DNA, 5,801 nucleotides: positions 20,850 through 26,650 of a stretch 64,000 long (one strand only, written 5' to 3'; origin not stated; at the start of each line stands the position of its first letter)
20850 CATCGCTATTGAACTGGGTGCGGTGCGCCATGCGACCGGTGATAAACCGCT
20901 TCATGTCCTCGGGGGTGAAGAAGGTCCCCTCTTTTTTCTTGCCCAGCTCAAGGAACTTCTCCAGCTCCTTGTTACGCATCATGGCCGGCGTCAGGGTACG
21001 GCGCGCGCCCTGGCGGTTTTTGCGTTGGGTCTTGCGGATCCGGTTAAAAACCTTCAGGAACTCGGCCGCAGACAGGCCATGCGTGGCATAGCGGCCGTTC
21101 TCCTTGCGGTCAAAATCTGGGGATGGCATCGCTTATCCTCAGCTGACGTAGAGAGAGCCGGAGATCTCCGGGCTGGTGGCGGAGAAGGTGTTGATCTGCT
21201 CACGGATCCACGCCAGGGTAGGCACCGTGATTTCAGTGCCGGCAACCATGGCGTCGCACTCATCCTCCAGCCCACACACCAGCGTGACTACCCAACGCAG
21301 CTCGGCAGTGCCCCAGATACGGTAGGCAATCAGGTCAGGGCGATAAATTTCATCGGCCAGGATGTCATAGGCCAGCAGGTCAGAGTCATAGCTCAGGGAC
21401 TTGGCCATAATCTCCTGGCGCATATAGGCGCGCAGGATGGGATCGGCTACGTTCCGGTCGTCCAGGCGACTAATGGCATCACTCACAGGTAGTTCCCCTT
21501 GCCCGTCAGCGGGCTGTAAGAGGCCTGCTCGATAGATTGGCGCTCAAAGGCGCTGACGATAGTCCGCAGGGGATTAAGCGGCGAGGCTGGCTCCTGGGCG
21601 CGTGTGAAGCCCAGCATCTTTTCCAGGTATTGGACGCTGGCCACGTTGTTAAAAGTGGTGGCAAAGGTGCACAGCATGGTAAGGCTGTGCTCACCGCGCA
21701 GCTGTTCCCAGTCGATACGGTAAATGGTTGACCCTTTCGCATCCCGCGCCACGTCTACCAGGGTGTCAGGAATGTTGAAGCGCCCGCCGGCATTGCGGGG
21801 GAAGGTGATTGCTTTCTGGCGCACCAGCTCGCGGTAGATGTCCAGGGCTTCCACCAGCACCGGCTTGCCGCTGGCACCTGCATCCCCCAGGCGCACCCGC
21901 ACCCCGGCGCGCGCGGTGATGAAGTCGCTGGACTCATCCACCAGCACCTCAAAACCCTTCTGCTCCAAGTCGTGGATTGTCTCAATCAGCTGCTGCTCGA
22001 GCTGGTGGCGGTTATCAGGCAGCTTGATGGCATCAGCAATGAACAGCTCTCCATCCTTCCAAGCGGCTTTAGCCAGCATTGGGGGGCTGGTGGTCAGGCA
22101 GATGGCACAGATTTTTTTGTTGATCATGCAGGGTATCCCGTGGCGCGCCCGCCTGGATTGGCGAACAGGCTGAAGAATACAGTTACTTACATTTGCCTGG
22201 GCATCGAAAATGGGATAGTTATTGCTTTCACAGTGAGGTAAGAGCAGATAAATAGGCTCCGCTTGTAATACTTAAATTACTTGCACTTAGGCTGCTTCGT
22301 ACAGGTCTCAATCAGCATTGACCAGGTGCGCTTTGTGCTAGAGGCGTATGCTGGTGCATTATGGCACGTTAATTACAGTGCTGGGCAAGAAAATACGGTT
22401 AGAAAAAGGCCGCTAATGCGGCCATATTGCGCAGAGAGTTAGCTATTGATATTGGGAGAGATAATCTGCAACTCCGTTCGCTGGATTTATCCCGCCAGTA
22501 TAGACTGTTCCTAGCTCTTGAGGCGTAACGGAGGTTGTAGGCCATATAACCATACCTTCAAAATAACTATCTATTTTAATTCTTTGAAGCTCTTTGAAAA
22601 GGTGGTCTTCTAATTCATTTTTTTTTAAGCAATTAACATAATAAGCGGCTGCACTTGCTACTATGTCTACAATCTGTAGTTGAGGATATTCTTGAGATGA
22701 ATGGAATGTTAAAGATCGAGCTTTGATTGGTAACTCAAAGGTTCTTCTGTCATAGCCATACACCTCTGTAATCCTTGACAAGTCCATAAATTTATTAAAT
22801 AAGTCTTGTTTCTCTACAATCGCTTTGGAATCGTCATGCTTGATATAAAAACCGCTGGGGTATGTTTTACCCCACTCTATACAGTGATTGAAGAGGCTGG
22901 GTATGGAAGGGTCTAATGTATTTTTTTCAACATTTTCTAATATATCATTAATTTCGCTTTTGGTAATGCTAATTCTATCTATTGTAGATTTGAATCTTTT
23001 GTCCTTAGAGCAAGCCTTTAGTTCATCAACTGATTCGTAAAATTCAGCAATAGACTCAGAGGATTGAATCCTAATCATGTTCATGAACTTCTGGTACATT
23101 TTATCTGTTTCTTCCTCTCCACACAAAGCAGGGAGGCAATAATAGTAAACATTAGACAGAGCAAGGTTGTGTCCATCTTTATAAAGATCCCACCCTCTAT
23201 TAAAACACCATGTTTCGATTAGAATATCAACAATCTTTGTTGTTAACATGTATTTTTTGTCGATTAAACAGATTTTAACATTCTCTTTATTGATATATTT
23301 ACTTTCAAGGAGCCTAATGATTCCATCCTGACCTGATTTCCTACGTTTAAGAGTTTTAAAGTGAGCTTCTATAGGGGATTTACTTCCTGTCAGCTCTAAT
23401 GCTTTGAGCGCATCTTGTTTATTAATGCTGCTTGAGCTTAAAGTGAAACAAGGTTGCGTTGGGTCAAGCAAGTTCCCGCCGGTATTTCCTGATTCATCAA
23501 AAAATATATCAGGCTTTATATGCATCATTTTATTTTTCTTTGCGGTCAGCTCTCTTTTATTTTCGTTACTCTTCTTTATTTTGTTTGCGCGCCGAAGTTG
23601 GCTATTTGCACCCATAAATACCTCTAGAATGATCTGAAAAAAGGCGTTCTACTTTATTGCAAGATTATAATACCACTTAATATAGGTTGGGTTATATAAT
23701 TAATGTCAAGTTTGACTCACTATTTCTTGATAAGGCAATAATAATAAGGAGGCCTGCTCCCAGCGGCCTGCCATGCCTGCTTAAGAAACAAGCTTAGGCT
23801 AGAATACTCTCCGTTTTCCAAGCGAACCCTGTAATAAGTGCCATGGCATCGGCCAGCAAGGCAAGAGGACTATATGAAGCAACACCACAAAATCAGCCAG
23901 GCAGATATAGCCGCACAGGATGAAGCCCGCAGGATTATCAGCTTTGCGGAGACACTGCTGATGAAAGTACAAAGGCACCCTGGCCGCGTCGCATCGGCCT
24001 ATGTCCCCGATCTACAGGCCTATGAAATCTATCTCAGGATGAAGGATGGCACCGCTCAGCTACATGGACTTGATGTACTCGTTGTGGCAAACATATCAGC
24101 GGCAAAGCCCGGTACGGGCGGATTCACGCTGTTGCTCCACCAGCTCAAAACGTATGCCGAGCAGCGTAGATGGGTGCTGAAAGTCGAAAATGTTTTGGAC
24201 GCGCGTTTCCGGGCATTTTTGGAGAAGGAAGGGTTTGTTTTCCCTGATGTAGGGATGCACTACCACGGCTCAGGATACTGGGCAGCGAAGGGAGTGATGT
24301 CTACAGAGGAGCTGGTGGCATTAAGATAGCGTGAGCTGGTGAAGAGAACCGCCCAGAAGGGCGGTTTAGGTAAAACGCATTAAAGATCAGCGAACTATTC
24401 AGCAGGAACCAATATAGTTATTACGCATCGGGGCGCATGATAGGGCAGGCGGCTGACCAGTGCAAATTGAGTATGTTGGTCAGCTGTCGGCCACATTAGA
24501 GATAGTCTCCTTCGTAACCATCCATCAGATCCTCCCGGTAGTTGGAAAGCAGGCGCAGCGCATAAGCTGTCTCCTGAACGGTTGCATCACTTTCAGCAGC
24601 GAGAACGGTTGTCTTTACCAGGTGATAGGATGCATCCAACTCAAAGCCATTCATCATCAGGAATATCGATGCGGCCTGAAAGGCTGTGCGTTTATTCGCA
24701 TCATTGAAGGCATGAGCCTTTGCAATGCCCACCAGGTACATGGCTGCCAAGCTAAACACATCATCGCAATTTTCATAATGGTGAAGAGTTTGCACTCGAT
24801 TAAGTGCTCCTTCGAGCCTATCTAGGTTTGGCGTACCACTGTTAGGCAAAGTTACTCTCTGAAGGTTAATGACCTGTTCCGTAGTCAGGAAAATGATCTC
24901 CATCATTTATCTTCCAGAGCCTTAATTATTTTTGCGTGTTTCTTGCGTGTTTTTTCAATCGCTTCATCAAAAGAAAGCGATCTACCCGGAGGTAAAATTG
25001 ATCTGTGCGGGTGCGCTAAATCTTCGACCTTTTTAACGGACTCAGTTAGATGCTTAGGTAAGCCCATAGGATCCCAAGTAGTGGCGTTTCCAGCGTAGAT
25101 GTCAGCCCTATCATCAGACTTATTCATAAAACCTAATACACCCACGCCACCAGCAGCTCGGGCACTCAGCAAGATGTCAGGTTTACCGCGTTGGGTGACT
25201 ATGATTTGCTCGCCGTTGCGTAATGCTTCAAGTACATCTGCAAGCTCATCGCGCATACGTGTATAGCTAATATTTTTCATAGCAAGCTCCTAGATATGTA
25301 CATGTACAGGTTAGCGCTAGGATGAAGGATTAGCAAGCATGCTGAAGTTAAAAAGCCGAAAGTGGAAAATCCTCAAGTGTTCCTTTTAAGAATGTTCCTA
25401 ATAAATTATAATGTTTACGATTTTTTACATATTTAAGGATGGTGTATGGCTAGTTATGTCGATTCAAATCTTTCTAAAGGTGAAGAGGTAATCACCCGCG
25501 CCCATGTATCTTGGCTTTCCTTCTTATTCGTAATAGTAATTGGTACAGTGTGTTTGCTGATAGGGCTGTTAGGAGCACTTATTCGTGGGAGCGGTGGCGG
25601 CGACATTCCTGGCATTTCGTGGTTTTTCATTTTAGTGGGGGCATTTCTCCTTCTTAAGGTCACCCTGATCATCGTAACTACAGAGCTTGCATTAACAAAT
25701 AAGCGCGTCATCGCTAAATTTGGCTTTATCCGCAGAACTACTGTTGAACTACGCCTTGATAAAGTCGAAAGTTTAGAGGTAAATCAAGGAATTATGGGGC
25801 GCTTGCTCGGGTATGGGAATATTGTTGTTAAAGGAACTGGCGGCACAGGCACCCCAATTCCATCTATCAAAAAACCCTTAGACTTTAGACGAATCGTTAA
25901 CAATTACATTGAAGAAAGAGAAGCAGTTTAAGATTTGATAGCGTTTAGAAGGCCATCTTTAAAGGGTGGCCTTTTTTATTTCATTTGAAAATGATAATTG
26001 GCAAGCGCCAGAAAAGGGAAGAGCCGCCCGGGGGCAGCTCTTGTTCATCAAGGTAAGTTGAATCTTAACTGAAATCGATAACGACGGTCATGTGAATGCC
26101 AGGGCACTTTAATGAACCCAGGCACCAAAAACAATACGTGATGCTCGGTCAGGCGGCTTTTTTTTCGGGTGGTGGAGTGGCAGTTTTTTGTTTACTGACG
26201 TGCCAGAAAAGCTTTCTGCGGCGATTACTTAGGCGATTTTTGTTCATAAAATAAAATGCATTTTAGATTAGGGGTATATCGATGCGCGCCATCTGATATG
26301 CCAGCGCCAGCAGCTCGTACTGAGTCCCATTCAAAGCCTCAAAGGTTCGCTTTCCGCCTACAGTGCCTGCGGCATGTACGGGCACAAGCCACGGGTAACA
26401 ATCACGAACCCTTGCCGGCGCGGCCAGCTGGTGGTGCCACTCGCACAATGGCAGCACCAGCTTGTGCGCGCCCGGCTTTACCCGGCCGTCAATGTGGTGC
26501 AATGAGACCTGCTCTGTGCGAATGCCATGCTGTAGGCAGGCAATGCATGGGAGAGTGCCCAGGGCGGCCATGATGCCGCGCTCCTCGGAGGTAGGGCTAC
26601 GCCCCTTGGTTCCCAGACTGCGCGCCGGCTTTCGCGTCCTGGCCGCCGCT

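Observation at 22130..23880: AT-rich DUF3800-like gene with a Lys-rich N-terminal extension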

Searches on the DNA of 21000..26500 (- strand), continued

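Call 95: search_dna_similar(query=L010:12620-12715:+, collection=plasmids, mode=distant, max_rows=20, max_evalue=0.001)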
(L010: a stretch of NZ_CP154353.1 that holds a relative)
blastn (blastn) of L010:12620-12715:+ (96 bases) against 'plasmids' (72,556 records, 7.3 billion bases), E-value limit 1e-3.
Records with a match: 98; places in all: 101; records where one place covers at least 80% of the query: 7.
Best place of each record, by identity: >=99% 3; 90-95% 1; 80-90% 78; 60-80% 16.
By first word of the organism name: Klebsiella 86; Salmonella 4; Pantoea 3; Erwinia 1; Raoultella 1; Citrobacter 1; Rahnella 1; Enterobacter 1.
By predicted mobility (MOB-suite, as given by PLSDB): non-mobilizable 73; conjugative 22; mobilizable 3.
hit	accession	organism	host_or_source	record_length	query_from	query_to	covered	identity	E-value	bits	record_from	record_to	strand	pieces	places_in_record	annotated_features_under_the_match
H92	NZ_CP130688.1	Klebsiella pneumoniae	Homo sapiens,feces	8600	8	91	88%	76.2%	7e-8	63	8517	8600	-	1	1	none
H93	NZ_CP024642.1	Klebsiella michiganensis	Homo sapiens,sputum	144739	1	83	86%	76.2%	1e-5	55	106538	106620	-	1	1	none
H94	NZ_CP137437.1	Klebsiella quasipneumoniae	Homo sapiens,whole organism,wound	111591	1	83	86%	75.0%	4e-4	51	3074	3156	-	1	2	none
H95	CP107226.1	Klebsiella pneumoniae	Homo sapiens,sputum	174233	12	90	82%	77.5%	3e-6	57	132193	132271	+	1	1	none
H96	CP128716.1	Klebsiella pneumoniae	Homo sapiens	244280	12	90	82%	77.5%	3e-6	57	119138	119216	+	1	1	none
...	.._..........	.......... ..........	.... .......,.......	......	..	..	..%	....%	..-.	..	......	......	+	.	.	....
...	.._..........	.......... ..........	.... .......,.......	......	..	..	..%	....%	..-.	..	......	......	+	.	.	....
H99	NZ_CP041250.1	Klebsiella electrica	cell culture,anodic biofilm of ...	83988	12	83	75%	79.2%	7e-8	64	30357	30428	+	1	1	none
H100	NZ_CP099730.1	Pantoea agglomerans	cell culture,Rotten Potato Tubers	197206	12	80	72%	82.6%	2e-9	68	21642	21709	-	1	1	none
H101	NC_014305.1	Erwinia billingiae Eb661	-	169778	10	83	77%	75.7%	1e-4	52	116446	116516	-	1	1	none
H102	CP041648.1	Klebsiella pneumoniae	Homo sapiens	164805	16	83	71%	80.9%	2e-8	65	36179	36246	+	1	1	none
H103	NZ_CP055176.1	Klebsiella pneumoniae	Shatin WWTPs_19 WWTPs effluent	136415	16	83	71%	80.9%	2e-8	65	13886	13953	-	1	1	none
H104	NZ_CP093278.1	Raoultella sp. HC6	straw,soil sample,soil sample from ...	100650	16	83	71%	80.9%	2e-8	65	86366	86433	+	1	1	none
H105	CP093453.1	Klebsiella pneumoniae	Homo sapiens,Isolated from blood of an ...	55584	16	83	71%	80.9%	2e-8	65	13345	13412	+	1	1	none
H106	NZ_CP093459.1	Klebsiella pneumoniae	Homo sapiens,Isolated from catheter ...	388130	16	83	71%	80.9%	2e-8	65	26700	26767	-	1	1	none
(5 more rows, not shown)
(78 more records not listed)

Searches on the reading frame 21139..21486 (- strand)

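Call 3: search_protein_families(library=pfam, proteins=[window:21139-21486:-], max_evalue=0.01)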
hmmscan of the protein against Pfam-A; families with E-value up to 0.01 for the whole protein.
window:21139-21486:- (115 aa): 0 families

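Call 5: search_protein_families(library=phrogs, proteins=[window:21139-21486:-], max_evalue=0.001)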
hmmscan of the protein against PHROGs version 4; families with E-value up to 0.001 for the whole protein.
window:21139-21486:- (115 aa): 3 families
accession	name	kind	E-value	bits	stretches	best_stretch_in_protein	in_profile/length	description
phrog_1269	-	tail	4.5e-27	94.4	1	15-108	2-96/99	baseplate wedge subunit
phrog_7145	-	tail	1.4e-08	35.8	1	19-100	21-103/108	baseplate wedge subunit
phrog_15542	-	tail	0.00022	22.1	1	40-106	38-103/110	tail sheath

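Call 77: search_protein_families(library=ncbifam, proteins=[window:21139-21486:-], max_evalue=0.01)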
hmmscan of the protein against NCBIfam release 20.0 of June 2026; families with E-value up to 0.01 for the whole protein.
window:21139-21486:- (115 aa): 0 families
